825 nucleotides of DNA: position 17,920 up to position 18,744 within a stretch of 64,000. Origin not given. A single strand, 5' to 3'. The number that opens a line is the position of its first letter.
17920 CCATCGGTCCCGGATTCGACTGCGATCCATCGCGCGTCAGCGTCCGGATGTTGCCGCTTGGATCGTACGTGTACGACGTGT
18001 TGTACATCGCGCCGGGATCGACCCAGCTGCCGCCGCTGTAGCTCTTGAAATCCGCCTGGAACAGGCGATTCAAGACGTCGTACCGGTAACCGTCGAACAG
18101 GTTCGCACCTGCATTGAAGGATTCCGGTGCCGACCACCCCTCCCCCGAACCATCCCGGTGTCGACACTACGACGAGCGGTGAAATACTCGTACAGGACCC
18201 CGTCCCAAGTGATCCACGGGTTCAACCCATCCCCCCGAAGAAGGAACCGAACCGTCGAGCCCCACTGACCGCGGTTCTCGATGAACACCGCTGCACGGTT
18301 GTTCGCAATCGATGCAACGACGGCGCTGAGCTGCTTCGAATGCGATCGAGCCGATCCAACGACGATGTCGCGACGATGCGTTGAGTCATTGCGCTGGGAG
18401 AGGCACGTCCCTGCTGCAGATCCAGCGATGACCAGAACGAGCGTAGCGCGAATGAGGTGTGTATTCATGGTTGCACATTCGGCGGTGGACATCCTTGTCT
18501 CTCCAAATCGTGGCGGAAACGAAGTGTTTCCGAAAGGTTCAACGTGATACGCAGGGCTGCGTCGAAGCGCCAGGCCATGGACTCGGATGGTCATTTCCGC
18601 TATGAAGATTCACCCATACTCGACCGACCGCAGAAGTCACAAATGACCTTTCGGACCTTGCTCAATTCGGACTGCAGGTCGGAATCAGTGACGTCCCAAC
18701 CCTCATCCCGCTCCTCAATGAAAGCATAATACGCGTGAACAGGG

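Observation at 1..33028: Rhs polymorphic-toxin locus of about 33 kb: two full-length rhs genes plus an array of five orphan rhs-CT/immunity cassettes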

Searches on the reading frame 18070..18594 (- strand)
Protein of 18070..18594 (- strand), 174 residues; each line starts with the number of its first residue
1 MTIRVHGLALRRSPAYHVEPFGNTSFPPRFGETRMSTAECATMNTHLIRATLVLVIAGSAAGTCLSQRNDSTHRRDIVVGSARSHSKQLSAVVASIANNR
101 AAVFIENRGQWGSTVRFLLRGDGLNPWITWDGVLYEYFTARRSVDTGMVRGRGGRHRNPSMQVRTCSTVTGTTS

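Call 5: search_protein_families(library=pfam, proteins=[window:18070-18594:-], max_evalue=0.01)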
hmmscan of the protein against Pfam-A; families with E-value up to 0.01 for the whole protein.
window:18070-18594:- (174 aa): 1 family
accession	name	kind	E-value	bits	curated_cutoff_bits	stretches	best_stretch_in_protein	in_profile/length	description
PF25778.1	DUF7948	-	0.00026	21.5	27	1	104-143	1-40/214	Domain of unknown function (DUF7948)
